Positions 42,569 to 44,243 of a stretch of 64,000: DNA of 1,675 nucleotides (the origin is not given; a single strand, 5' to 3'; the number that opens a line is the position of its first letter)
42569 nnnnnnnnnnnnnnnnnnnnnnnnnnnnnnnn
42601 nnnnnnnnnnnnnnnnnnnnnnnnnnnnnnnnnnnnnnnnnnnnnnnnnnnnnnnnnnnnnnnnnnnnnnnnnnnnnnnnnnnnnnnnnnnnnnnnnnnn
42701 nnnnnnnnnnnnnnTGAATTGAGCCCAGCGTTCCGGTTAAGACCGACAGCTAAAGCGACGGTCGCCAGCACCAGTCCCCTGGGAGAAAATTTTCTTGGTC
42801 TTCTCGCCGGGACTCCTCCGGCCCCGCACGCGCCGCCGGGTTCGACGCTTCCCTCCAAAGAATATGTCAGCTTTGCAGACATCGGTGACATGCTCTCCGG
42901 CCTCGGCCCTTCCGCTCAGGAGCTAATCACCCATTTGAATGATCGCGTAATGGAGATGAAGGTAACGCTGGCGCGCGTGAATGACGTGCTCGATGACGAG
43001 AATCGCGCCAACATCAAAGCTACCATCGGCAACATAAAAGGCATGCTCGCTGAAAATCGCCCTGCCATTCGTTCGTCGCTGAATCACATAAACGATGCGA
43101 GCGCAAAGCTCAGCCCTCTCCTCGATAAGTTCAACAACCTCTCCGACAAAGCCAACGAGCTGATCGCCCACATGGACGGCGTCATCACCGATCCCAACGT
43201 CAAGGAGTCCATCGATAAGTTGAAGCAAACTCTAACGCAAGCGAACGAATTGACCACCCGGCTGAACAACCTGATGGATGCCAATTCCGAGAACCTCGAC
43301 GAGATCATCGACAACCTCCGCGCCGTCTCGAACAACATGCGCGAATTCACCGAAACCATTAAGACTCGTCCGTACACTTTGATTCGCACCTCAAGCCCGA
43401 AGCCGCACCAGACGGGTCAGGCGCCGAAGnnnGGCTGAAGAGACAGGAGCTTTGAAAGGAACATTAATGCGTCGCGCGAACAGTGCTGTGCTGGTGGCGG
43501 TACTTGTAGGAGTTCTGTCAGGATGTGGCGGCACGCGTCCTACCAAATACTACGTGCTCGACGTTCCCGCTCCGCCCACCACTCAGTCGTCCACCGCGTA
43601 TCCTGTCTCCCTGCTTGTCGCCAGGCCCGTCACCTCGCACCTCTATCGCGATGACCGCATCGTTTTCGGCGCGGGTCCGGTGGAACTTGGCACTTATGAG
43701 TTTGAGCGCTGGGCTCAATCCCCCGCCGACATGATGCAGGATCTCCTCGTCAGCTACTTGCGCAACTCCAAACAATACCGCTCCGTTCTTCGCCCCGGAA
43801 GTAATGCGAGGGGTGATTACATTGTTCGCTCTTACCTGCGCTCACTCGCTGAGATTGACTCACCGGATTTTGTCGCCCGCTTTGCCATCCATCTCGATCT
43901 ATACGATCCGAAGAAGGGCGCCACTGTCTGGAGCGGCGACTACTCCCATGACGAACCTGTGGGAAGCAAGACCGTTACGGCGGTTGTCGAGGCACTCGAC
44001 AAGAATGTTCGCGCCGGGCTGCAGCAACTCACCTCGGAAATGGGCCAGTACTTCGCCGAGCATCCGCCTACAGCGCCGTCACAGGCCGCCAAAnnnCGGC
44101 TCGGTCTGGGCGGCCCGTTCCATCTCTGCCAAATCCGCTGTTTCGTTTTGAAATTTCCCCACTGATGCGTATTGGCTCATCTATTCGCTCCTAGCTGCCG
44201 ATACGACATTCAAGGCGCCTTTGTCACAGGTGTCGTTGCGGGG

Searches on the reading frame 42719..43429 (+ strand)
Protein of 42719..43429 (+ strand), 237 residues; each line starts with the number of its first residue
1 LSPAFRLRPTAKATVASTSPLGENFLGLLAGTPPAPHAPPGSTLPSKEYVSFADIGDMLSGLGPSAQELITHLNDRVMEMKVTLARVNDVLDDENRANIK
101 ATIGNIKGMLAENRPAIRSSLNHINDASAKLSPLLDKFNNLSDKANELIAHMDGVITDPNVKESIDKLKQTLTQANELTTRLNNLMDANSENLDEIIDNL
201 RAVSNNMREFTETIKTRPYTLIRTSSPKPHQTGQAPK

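Call 14: search_protein_families(library=pfam, proteins=[window:42719-43429:+], max_evalue=0.001)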
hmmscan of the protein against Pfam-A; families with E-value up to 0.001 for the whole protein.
window:42719-43429:+ (237 aa): 9 families
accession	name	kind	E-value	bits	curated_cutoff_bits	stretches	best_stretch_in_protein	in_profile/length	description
PF06103.16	DUF948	-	1.7e-05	25.3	37.2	0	166-211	40-88/89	Bacterial protein of unknown function (DUF948)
PF01442.23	Apolipoprotein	-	3.7e-05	24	90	1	53-206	44-176/190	Apolipoprotein A1/A4/E domain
PF04136.21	COG3_N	-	0.00012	22.5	27.9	0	109-173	5-70/147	Conserved oligomeric Golgi complex subunit 3, N-terminal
PF11887.13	Mce4_CUP1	-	0.00015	21.9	32.6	1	128-214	81-168/222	Cholesterol uptake porter CUP1 of Mce4, putative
PF18052.6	Rx_N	-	0.00016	22.2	27.7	0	68-140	18-77/93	Rx N-terminal domain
PF05130.17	FlgN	-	0.00043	21.2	30.5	0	144-206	77-135/147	FlgN protein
PF06008.19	Laminin_I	-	0.00056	20.1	34.6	0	165-224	189-248/259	Laminin Domain I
PF05549.16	Allexi_40kDa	-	0.00094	19.2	26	0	28-174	18-163/271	Allexivirus 40kDa protein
PF08429.16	PLU-1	-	0.00094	18.9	28.5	0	123-219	202-285/338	PLU-1-like protein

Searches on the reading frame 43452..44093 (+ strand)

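Call 14: search_protein_families(library=pfam, proteins=[window:43452-44093:+], max_evalue=0.001)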
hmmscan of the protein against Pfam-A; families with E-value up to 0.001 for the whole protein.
window:43452-44093:+ (214 aa): 1 family
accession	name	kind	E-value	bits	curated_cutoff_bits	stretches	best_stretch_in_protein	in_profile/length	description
PF03886.18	ABC_trans_aux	-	1.4e-15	57.7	26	1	34-188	1-155/161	ABC-type transport auxiliary lipoprotein component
